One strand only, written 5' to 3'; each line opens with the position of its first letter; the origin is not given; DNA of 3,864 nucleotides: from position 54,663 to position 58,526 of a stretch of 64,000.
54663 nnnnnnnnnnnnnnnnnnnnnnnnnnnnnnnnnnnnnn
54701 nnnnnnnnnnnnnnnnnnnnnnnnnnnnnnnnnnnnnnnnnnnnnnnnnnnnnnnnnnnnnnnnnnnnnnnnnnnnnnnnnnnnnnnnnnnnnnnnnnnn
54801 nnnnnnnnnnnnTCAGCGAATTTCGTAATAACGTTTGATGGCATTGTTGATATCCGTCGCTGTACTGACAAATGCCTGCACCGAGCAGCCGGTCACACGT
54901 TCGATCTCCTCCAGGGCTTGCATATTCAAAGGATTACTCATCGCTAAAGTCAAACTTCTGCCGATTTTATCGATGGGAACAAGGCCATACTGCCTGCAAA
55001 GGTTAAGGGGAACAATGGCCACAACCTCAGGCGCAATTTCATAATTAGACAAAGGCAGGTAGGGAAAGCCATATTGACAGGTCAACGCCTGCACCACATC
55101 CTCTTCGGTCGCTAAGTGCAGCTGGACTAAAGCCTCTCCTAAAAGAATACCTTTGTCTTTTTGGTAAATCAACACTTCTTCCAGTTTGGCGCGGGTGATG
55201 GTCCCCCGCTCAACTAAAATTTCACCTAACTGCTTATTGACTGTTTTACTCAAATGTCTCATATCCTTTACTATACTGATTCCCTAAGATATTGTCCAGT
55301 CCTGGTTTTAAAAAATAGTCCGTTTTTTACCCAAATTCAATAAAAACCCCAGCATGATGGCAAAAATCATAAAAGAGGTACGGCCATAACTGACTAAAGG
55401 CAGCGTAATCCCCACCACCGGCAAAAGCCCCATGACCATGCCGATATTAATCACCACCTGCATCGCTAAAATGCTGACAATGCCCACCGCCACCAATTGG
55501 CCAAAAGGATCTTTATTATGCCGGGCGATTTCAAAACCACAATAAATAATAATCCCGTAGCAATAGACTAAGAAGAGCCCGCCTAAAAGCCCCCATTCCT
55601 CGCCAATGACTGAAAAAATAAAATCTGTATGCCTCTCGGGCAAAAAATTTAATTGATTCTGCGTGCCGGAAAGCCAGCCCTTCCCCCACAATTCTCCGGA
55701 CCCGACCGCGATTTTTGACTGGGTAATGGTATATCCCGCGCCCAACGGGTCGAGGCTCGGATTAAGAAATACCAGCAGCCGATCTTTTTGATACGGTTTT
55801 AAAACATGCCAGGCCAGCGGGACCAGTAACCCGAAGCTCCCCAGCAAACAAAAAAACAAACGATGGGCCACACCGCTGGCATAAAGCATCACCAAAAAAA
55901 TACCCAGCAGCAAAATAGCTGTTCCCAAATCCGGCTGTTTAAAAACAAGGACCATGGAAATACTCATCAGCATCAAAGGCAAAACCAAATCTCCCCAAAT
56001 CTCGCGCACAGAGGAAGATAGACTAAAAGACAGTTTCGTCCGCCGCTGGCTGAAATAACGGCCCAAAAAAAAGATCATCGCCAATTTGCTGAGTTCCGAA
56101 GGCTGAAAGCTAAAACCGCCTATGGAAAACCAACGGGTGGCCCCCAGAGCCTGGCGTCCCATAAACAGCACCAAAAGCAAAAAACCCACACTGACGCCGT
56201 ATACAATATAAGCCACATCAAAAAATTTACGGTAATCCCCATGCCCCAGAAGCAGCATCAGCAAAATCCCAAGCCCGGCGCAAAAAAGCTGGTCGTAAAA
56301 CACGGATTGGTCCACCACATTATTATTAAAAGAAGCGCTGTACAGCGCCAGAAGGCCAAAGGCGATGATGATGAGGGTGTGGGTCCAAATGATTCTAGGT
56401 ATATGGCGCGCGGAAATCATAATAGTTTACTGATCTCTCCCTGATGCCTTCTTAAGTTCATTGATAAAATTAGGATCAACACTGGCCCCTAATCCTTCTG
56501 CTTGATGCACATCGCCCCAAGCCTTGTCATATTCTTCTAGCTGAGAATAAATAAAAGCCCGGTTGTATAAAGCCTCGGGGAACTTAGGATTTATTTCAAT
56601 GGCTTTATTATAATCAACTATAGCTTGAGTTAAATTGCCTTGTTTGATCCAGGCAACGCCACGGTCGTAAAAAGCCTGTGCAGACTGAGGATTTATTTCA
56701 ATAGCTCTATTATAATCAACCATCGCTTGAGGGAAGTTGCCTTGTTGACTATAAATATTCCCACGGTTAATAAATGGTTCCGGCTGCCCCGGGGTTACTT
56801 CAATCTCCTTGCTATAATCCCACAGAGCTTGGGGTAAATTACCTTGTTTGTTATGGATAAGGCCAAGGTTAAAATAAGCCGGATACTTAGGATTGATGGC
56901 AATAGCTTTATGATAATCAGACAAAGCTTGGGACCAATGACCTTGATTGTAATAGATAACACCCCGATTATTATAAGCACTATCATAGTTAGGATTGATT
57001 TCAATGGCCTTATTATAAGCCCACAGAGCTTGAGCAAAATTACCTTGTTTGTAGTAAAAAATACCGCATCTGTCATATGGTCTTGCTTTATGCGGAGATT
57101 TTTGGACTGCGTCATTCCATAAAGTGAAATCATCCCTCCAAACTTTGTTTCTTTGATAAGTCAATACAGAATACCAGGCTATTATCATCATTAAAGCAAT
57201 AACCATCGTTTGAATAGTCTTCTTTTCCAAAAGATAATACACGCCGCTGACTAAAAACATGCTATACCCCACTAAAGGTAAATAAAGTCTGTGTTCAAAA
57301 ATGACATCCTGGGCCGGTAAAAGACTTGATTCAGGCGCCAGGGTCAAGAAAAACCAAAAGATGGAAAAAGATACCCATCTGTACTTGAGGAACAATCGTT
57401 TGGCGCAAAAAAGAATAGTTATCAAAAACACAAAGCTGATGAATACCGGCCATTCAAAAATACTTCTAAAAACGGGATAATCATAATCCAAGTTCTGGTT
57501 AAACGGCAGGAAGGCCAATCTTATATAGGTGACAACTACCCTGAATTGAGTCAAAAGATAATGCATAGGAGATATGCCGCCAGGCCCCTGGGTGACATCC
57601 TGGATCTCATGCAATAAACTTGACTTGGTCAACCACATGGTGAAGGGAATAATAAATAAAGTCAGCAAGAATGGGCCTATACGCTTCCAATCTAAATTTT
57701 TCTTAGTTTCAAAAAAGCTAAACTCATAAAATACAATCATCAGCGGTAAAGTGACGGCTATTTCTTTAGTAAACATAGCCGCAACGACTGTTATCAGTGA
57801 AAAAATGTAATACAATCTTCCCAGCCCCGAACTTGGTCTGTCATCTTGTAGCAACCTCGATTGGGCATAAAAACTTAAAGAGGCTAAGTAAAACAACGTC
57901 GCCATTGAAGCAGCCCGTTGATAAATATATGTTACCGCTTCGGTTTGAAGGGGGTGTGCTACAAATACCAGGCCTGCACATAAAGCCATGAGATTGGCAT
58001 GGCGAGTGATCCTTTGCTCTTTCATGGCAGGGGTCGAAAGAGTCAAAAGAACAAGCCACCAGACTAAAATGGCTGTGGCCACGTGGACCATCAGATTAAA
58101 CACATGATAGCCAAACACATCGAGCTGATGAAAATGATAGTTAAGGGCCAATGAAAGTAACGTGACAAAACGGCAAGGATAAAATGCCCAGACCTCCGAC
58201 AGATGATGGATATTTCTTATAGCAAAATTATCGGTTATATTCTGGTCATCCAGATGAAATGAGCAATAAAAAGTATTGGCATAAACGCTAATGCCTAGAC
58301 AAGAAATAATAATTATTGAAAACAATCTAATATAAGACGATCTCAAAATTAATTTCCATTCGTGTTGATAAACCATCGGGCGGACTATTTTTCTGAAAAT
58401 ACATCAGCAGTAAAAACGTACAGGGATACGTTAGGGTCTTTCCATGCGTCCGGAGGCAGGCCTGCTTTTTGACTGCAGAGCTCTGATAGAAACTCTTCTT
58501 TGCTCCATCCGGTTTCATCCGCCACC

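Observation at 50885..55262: Stand-alone MshEN domains match the c-di-GMP-binding motif better than the ATPases' own N-domains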

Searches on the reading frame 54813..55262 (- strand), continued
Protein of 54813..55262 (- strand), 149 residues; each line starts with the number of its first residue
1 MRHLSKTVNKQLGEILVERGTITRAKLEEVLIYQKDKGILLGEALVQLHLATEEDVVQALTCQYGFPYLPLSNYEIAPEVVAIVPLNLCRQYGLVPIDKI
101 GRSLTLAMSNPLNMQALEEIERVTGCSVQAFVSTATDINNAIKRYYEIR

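Call 57: find_encoding_contigs(protein=P0127, flank=6000, max_places=4)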
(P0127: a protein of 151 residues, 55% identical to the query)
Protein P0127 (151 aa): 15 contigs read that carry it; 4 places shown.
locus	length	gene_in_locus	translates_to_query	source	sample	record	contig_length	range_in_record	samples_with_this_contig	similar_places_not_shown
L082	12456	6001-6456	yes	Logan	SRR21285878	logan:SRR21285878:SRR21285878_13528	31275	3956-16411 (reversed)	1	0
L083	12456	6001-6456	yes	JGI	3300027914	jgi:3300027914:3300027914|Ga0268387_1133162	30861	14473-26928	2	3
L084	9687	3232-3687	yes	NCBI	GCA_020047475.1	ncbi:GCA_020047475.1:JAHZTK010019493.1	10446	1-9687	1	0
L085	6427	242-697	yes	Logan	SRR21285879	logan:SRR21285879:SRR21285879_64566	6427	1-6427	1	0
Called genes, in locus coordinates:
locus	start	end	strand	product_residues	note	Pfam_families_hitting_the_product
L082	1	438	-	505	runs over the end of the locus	PF13623:SurA_N_2, PF13624:SurA_N_3, PF13616:Rotamase_3 (faint), PF13145:Rotamase_2, PF00639:Rotamase (faint)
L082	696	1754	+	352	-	PF00022:Actin (weak), PF06723:MreB_Mbl, PF11104:PilM_2 (faint), PF00012:HSP70, PF14450:FtsA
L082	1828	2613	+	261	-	PF04085:MreC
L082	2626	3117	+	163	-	PF04093:MreD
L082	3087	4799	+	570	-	PF03717:PBP_dimer, PF00905:Transpeptidase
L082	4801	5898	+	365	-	PF01098:FTSW_RODA_SPOVE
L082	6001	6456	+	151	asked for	PF05157:MshEN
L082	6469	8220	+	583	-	PF05157:MshEN, PF00437:T2SSE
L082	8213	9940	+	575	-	PF05157:MshEN, PF13401:AAA_22 (faint), PF00437:T2SSE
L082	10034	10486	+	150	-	PF05157:MshEN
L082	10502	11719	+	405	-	PF28597:T2SSF_N, PF00482:T2SSF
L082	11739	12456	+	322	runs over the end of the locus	-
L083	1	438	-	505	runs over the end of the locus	PF13623:SurA_N_2, PF13624:SurA_N_3, PF13616:Rotamase_3 (faint), PF13145:Rotamase_2, PF00639:Rotamase (faint)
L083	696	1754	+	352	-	PF00022:Actin (weak), PF06723:MreB_Mbl, PF11104:PilM_2 (faint), PF00012:HSP70, PF14450:FtsA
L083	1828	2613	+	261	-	PF04085:MreC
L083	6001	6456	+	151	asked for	PF05157:MshEN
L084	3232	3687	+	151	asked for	PF05157:MshEN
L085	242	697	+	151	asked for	PF05157:MshEN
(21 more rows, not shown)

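Call 58: find_encoding_contigs(protein=P0221, flank=6000, max_places=3)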
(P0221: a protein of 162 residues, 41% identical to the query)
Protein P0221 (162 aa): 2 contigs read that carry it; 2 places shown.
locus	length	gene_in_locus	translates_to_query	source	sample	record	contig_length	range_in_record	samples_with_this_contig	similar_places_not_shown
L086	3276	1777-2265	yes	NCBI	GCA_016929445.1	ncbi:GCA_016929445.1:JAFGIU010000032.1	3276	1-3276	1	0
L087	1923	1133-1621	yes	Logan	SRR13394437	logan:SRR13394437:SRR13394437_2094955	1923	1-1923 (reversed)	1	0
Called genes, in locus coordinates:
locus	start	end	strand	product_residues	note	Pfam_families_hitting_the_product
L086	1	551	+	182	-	PF01098:FTSW_RODA_SPOVE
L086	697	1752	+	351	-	PF00437:T2SSE, PF01580:FtsK_SpoIIIE (faint), PF13401:AAA_22 (weak)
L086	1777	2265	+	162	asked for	PF05157:MshEN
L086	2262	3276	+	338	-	PF05157:MshEN, PF00437:T2SSE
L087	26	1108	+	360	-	PF00437:T2SSE, PF01580:FtsK_SpoIIIE (faint), PF13401:AAA_22 (weak)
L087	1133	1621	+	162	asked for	PF05157:MshEN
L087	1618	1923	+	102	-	?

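Call 59: find_encoding_contigs(protein=P0210, flank=6000, max_places=3)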
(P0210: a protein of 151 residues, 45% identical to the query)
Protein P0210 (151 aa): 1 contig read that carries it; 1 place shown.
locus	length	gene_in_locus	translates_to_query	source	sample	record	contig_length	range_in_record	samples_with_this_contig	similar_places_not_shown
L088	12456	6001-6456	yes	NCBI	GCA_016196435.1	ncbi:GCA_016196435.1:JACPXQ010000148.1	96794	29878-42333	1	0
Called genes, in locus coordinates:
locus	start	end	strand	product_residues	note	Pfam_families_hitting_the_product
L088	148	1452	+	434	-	PF02517:Rce1-like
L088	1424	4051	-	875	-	PF17900:Peptidase_M1_N, PF01433:Peptidase_M1, PF11838:ERAP1_C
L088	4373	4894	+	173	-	-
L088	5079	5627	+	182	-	PF01661:Macro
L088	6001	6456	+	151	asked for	PF05157:MshEN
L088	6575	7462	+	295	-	PF05552:MS_channel_1st_1 (weak), PF00924:MS_channel_2nd, PF21082:MS_channel_3rd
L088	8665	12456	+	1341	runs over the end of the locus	PF03477:ATP-cone, PF00317:Ribonuc_red_lgN, PF02867:Ribonuc_red_lgC, PF14528:LAGLIDADG_3 (weak), PF02867:Ribonuc_red_lgC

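Call 60: find_encoding_contigs(protein=P0208, flank=6000, max_places=3)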
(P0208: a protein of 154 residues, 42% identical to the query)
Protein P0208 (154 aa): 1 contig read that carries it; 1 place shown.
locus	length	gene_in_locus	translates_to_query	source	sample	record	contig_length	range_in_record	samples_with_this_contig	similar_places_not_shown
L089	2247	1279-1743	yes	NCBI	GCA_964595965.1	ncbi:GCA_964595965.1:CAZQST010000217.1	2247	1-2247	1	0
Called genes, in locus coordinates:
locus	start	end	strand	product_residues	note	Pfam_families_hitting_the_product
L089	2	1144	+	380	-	?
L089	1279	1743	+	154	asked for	PF05157:MshEN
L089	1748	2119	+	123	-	PF07238:PilZ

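Call 72: find_homologous_proteins(query=L038:11919-12815:+, max_evalue=1e-20)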
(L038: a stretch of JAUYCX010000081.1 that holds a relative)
Query L038:11919-12815:+ (298 aa): 5157 proteins with E <= 1e-20 among 8000 candidates; the best 120 are listed.
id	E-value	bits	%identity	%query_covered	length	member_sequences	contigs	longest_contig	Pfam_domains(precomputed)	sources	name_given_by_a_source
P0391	9.4e-193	657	100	100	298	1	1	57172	PF00990.27,PF00072.31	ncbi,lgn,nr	ncbi:MAG: diguanylate cyclase [Candidatus Omnitrophota bacterium]|nr:diguanylate cyclase [Candidatus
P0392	1.1e-141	489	70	99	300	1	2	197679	PF00990.27,PF00072.31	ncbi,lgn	-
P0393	3.0e-138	478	71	98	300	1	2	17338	PF00990.27,PF00072.31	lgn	-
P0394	3.3e-133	461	68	99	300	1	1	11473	PF00990.27,PF00072.31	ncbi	-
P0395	2.0e-116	406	62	98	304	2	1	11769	PF00990.27,PF00072.31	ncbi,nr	ncbi:MAG: diguanylate cyclase [Candidatus Omnitrophota bacterium]|nr:diguanylate cyclase [Candidatus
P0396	1.4e-115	404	61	99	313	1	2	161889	PF00990.27,PF00072.31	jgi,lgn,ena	-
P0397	4.5e-115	402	61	98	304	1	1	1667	PF00990.27,PF00072.31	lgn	-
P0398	2.0e-114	400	61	97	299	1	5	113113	PF00990.27,PF00072.31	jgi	jgi:diguanylate cyclase (GGDEF)-like protein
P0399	8.6e-112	391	60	98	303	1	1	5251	PF00990.27,PF00072.31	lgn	-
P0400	9.6e-105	368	57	98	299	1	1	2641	PF00990.27,PF00072.31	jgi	-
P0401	1.7e-103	364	57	97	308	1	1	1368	PF00990.27,PF00072.31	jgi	-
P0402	5.7e-102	359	55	98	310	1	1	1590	PF00990.27,PF00072.31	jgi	jgi:two-component system cell cycle response regulator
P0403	9.3e-102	358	54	97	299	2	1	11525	PF00990.27,PF00072.31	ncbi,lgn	ncbi:MAG: GGDEF domain-containing response regulator [Candidatus Omnitrophota bacterium]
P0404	2.7e-101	357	54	98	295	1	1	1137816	PF00990.27,PF00072.31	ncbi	ncbi:MAG: diguanylate cyclase, partial [Candidatus Omnitrophota bacterium]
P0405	6.3e-101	356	55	97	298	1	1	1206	PF00990.27,PF00072.31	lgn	-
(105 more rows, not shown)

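Call 73: find_encoding_contigs(protein=P0392, flank=7000, max_places=2)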
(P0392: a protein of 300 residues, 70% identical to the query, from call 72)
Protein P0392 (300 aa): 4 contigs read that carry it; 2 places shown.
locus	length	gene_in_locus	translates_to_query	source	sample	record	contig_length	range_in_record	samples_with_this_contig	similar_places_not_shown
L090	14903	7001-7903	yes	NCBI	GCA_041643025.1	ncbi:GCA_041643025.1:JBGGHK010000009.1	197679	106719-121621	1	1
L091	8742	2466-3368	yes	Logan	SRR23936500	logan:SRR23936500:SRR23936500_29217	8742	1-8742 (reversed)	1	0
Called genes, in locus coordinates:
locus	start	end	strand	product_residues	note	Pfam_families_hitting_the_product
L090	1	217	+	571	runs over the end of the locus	PF03717:PBP_dimer, PF00905:Transpeptidase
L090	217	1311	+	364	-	PF01098:FTSW_RODA_SPOVE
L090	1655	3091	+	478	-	PF00672:HAMP, PF13185:GAF_2, PF01590:GAF, PF13492:GAF_3 (weak), PF00990:GGDEF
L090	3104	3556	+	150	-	PF05157:MshEN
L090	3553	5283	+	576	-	PF05157:MshEN, PF00437:T2SSE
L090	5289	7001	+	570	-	PF05157:MshEN, PF00437:T2SSE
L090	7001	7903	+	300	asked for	PF00072:Response_reg, PF00990:GGDEF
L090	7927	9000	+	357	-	PF00072:Response_reg (weak), PF13487:HD_5, PF01966:HD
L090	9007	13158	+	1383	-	PF00990:GGDEF, PF02985:HEAT (faint), PF13191:AAA_16, PF13646:HEAT_2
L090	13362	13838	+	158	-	PF05157:MshEN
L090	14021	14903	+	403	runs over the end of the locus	PF28597:T2SSF_N, PF00482:T2SSF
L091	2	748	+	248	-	?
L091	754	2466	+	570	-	PF05157:MshEN, PF00437:T2SSE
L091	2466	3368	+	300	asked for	PF00072:Response_reg, PF00990:GGDEF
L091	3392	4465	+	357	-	PF00072:Response_reg (weak), PF13487:HD_5, PF01966:HD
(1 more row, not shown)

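Call 74: find_encoding_contigs(protein=P0396, flank=7000, max_places=2)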
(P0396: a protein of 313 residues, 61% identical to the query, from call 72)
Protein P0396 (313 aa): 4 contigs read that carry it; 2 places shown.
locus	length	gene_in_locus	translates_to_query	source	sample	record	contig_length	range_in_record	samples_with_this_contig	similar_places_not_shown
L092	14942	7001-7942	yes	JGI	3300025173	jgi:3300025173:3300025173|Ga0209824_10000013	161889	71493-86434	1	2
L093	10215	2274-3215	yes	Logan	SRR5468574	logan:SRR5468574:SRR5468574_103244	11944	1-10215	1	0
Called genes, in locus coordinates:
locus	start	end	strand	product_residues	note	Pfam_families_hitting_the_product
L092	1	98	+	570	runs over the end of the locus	PF03717:PBP_dimer, PF00905:Transpeptidase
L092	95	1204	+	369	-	PF01098:FTSW_RODA_SPOVE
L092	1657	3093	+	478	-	PF00672:HAMP, PF01590:GAF (weak), PF13185:GAF_2, PF13492:GAF_3, PF00990:GGDEF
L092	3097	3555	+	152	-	PF05157:MshEN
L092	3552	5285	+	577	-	PF05157:MshEN, PF00437:T2SSE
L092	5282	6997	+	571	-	PF05157:MshEN, PF00437:T2SSE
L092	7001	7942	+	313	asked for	PF00072:Response_reg, PF00990:GGDEF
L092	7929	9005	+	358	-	PF00072:Response_reg, PF13487:HD_5, PF01966:HD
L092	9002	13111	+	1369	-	PF00990:GGDEF, PF13191:AAA_16, PF13646:HEAT_2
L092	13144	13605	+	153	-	PF05157:MshEN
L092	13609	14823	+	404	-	PF28597:T2SSF_N, PF00482:T2SSF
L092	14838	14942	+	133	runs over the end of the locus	-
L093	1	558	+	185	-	?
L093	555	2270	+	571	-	PF05157:MshEN, PF00437:T2SSE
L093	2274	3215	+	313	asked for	PF00072:Response_reg, PF00990:GGDEF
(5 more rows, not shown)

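Call 75: find_encoding_contigs(protein=P0404, flank=7000, max_places=2)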
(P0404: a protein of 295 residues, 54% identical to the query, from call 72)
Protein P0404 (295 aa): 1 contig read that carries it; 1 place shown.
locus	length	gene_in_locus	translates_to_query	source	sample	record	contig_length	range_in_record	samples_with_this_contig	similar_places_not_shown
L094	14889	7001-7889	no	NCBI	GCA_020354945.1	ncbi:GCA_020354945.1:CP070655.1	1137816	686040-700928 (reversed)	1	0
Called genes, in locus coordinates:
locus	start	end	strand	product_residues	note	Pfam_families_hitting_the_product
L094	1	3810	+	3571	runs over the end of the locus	-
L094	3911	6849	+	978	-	PF02390:Methyltransf_4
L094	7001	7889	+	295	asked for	PF00072:Response_reg, PF00990:GGDEF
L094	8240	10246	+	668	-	PF02739:5_3_exonuc_N, PF01367:5_3_exonuc, PF01612:DNA_pol_A_exo1, PF22619:DNA_polI_exo1, PF00476:DNA_pol_A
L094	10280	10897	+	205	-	PF00476:DNA_pol_A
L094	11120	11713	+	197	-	PF01121:CoaE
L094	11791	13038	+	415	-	PF07498:Rho_N, PF07497:Rho_RNA_bind, PF00006:ATP-synt_ab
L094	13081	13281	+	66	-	PF01197:Ribosomal_L31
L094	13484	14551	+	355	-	PF03462:PCRF, PF00472:RF-1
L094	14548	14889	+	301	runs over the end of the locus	PF17827:PrmC_N, PF05175:MTS, PF06325:PrmA (weak), PF13847:Methyltransf_31 (weak), PF13649:Methyltransf_25 (faint)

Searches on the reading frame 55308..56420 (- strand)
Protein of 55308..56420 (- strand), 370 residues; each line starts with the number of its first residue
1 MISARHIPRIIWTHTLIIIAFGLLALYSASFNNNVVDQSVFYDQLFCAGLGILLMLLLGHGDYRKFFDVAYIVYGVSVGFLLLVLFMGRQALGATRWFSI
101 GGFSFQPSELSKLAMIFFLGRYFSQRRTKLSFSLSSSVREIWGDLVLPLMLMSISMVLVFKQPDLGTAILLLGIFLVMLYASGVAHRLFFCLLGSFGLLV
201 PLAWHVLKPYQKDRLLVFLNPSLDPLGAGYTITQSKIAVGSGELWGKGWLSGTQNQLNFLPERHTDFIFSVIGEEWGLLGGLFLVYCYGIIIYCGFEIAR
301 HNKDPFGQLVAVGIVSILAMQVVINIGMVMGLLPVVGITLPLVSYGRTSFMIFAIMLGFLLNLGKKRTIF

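Call 3: search_protein_families(library=pfam, proteins=[window:55308-56420:-], max_evalue=0.01)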
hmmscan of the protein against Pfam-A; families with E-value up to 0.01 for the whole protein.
window:55308-56420:- (370 aa): 1 family
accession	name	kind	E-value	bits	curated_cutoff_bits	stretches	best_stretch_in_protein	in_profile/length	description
PF01098.24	FTSW_RODA_SPOVE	-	1.7e-98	330.4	26.4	1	10-367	3-354/356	Cell cycle protein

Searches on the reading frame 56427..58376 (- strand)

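Call 3: search_protein_families(library=pfam, proteins=[window:56427-58376:-], max_evalue=0.01)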
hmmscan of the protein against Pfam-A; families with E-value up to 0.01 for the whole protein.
window:56427-58376:- (649 aa): 22 families
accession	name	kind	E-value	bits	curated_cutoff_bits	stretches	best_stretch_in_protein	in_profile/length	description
PF00515.34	TPR_1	-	8.7e-50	165.1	27.8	5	467-498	3-34/34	Tetratricopeptide repeat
PF13414.12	TPR_11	-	2.4e-42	142.8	26.8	5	441-479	4-42/42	TPR repeat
PF07719.23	TPR_2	-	4.1e-39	129.9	27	4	467-498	3-34/34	Tetratricopeptide repeat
PF13431.12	TPR_17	-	1.1e-29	100.6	24.4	3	589-619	2-32/34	Tetratricopeptide repeat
PF13181.12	TPR_8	-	3.1e-25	86.6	25.7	2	536-564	5-33/34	Tetratricopeptide repeat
PF13371.12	TPR_9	-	1.2e-22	80.1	35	3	441-497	5-61/73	Tetratricopeptide repeat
PF13432.12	TPR_16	-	1.3e-18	67.6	32.7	3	538-597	3-62/65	Tetratricopeptide repeat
PF14559.12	TPR_19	-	7.9e-16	58.6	25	3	442-504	2-64/68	Tetratricopeptide repeat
PF13424.12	TPR_12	-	6.7e-15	55.5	30.1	1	466-518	4-65/77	Tetratricopeptide repeat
PF13428.12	TPR_14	-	1.6e-14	53.4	23.5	0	436-471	6-41/44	Tetratricopeptide repeat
PF13174.12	TPR_6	-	7.8e-13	48.6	26.3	0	567-598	1-32/33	Tetratricopeptide repeat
PF13374.12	TPR_10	-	4.8e-11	42.7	27.5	1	466-494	3-31/42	Tetratricopeptide repeat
PF10516.15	SHNi-TPR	-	3e-07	30.3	21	0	545-561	14-30/38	SHNi-TPR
PF25575.1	TPR_BSK1_C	-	1e-06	29.1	42.2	0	417-503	32-115/118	Serine/threonine-protein kinase BSK1-like, TPR repeats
PF24575.1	TPR_Slam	-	1.2e-06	29.4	35.2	0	571-616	52-97/104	Surface lipoprotein assembly modifier, N-terminal TPR repeats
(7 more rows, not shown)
